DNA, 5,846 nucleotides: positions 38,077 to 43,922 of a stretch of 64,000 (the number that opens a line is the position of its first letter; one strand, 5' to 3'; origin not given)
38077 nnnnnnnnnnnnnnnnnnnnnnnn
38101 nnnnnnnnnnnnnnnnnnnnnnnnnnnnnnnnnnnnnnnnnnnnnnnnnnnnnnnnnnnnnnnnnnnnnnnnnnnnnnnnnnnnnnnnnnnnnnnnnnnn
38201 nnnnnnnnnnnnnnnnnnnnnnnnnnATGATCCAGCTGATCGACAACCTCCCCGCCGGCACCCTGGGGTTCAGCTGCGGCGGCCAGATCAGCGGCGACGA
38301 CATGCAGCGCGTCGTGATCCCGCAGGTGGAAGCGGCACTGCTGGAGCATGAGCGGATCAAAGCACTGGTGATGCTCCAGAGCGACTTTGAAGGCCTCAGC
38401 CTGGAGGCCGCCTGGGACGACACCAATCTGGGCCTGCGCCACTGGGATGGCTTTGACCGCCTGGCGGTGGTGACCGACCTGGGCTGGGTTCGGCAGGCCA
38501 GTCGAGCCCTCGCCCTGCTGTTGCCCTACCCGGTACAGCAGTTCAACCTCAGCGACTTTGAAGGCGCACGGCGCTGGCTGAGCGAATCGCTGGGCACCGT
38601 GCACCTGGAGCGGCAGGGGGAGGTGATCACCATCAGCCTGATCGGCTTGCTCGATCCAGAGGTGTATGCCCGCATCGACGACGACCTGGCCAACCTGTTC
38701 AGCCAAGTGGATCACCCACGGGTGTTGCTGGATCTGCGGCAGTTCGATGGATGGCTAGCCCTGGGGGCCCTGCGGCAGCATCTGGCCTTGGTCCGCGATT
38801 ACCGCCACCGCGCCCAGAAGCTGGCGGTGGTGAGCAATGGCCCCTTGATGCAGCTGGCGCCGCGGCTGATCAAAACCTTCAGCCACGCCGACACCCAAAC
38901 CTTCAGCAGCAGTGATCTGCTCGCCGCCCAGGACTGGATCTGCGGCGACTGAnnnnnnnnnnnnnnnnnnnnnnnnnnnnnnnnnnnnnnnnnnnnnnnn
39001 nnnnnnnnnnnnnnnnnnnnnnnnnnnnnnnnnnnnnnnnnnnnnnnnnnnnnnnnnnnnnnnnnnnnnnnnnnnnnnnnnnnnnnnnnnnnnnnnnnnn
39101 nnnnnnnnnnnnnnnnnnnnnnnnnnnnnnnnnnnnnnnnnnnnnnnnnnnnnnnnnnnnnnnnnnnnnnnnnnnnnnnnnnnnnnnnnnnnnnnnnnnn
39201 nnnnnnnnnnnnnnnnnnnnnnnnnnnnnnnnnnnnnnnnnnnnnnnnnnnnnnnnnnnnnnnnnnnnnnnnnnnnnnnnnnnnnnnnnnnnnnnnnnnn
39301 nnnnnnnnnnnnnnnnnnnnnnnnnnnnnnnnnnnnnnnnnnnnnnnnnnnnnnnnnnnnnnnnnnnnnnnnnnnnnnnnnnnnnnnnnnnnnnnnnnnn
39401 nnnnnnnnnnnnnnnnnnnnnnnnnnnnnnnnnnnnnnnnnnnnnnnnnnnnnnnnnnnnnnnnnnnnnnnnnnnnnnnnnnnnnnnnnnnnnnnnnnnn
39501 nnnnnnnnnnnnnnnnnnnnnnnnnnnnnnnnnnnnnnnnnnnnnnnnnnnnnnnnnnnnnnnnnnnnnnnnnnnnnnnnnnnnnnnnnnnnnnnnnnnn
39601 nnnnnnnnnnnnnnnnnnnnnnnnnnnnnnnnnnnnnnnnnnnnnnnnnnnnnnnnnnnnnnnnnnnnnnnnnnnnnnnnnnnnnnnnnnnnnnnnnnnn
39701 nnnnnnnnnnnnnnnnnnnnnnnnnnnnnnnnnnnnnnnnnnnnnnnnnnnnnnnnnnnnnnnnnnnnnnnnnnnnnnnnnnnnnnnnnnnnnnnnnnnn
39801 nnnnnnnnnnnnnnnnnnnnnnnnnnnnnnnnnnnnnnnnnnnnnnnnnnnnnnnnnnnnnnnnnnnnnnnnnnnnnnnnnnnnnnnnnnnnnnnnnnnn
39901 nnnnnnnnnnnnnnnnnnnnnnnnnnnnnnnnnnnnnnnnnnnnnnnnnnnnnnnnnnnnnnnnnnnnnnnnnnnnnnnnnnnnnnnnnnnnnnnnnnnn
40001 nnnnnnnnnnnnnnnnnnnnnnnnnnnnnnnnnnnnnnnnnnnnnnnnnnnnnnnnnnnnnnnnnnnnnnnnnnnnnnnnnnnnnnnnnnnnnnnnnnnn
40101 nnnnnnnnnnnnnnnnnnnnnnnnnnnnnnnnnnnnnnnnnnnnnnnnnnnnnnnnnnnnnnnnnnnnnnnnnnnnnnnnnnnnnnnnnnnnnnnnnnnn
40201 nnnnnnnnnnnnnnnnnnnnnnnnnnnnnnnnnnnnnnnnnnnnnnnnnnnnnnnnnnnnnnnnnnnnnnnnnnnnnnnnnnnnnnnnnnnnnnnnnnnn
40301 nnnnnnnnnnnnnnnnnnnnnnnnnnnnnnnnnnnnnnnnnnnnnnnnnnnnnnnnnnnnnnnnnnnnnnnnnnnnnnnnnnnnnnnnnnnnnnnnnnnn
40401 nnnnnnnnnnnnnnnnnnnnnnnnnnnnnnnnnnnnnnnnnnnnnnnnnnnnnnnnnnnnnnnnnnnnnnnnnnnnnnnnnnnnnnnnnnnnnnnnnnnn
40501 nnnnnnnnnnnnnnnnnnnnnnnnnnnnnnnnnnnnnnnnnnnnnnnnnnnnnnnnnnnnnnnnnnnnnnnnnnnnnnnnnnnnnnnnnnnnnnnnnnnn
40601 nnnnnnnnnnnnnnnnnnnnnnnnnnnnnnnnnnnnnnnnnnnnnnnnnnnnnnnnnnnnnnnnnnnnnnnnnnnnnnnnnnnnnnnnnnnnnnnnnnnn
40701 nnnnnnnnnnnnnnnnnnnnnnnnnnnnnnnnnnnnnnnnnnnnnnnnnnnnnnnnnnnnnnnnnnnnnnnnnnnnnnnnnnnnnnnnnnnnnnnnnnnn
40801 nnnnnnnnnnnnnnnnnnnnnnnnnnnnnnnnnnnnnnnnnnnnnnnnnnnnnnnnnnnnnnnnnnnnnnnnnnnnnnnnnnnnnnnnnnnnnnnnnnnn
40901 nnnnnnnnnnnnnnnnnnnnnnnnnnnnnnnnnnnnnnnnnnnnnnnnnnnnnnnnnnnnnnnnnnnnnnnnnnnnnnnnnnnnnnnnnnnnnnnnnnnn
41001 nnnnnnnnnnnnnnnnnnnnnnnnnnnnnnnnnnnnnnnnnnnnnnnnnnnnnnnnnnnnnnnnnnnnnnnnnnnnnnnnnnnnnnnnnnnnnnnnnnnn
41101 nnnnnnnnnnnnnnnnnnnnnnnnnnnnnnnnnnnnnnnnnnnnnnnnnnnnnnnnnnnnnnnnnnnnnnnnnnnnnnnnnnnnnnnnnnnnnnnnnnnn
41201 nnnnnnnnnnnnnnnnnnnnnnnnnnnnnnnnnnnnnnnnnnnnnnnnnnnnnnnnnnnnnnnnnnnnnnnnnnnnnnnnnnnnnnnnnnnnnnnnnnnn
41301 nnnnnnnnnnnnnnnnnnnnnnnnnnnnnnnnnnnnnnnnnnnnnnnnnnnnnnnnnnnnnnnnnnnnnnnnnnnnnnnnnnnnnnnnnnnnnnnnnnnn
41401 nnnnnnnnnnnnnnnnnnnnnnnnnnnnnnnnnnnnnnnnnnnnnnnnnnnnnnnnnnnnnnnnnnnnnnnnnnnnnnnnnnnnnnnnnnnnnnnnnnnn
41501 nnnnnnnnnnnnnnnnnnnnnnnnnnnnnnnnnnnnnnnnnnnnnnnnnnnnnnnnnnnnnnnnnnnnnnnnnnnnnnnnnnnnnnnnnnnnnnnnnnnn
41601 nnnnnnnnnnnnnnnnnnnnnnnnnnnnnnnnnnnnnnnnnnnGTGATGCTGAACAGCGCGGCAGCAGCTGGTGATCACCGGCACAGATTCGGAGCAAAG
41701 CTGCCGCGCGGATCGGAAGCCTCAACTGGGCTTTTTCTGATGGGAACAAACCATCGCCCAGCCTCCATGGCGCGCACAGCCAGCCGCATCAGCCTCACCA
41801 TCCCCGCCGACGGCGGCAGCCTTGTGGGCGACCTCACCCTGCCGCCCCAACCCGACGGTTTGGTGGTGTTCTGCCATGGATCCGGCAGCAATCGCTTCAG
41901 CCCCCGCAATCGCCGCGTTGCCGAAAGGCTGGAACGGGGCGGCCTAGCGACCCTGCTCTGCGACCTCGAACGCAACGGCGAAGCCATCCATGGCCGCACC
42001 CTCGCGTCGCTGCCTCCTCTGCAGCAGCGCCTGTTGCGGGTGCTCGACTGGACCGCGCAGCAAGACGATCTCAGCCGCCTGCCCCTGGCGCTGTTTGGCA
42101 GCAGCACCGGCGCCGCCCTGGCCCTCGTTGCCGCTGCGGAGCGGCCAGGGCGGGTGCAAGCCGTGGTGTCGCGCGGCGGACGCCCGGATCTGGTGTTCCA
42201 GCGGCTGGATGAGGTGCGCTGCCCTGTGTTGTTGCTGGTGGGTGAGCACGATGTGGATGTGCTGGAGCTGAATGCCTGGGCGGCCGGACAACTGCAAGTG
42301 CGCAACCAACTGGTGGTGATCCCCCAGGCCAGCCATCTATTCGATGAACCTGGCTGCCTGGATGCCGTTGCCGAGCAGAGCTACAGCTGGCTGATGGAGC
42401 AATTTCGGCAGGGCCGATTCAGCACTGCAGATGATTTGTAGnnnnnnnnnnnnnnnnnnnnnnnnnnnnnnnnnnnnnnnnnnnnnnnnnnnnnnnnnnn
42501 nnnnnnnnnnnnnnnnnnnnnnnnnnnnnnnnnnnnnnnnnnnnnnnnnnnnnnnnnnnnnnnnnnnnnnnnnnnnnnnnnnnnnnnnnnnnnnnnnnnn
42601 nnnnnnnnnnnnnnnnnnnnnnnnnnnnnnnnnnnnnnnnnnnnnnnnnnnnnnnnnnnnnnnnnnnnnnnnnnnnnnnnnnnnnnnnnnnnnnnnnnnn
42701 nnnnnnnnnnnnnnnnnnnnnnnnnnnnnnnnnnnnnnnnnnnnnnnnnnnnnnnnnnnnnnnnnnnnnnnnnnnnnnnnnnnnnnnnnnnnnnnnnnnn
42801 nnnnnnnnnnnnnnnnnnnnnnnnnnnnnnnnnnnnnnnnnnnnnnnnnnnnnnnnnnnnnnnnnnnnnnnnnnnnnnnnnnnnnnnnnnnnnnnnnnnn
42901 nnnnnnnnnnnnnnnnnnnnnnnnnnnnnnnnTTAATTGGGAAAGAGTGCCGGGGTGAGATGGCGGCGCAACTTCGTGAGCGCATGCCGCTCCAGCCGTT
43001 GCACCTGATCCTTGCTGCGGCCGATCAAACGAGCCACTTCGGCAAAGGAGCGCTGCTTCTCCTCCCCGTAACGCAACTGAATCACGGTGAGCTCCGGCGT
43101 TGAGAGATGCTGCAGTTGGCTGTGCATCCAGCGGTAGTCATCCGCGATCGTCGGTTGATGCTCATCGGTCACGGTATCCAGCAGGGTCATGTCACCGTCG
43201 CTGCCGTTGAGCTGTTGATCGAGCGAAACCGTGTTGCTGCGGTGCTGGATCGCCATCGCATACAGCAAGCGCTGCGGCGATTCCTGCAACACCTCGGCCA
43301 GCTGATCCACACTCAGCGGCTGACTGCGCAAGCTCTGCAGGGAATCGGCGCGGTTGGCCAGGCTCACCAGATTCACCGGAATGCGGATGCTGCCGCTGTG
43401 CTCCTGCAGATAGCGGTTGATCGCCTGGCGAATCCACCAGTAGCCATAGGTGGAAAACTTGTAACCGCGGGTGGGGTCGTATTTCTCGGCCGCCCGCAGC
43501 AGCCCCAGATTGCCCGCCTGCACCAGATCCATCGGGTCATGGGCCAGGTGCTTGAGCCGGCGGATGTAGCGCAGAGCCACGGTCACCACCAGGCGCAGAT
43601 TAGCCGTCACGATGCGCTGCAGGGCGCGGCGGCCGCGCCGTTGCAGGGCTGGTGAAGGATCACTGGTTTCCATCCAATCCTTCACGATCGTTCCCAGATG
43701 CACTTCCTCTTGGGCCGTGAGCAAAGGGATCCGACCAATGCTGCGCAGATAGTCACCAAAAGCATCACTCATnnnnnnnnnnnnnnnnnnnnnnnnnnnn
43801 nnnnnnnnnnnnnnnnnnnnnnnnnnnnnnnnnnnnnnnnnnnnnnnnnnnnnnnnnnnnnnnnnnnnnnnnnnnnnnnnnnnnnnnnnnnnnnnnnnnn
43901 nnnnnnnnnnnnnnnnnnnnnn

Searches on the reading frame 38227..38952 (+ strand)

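Call 60: search_protein_families(library=pfam, proteins=[window:38227-38952:+], max_evalue=0.00001)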
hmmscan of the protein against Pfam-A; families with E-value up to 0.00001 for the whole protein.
window:38227-38952:+ (241 aa): 1 family
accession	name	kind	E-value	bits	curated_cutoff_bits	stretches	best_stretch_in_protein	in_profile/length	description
PF11964.13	SpoIIAA-like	-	1.5e-36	125.8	25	2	13-119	2-106/106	SpoIIAA-like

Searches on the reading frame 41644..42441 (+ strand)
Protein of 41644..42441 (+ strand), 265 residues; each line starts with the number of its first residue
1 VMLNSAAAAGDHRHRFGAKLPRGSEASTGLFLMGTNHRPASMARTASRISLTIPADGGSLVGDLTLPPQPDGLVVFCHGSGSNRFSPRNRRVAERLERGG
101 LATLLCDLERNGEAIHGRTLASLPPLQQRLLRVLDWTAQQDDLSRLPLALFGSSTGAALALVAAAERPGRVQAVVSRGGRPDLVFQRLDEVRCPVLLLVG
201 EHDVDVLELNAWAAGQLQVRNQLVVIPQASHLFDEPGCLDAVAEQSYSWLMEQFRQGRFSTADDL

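Call 60: search_protein_families(library=pfam, proteins=[window:41644-42441:+], max_evalue=0.00001)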
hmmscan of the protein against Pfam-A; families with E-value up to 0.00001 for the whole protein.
window:41644-42441:+ (265 aa): 3 families
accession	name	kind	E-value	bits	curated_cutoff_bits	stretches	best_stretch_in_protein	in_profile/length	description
PF12146.15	Hydrolase_4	-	1.9e-09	37.6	27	1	69-175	2-105/239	Serine aminopeptidase, S33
PF00561.26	Abhydrolase_1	-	1.3e-06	28.7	25.8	0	73-185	2-109/245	alpha/beta hydrolase fold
PF20408.4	Abhydrolase_11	-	3.6e-06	27.3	27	1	72-246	3-180/193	Alpha/beta hydrolase domain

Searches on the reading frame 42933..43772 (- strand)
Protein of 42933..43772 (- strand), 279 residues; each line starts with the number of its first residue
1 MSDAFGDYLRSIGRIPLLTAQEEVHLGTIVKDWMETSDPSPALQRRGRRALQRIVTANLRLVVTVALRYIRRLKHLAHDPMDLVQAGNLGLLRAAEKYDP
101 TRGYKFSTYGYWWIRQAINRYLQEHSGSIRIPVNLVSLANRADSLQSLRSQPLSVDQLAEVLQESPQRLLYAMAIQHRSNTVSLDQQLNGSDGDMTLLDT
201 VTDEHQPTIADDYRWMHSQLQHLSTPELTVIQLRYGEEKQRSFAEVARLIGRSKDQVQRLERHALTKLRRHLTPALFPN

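Call 60: search_protein_families(library=pfam, proteins=[window:42933-43772:-], max_evalue=0.00001)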
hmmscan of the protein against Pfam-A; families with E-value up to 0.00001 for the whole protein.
window:42933-43772:- (279 aa): 3 families
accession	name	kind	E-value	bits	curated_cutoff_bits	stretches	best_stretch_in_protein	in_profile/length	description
PF04542.20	Sigma70_r2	-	5.7e-19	68.1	24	1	55-125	2-68/71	Sigma-70 region 2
PF00140.25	Sigma70_r1_2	-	1.7e-09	37.9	22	1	3-34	1-32/34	Sigma-70 factor, region 1.2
PF04545.22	Sigma70_r4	-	8.5e-08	32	24.1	1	220-269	2-49/50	Sigma-70, region 4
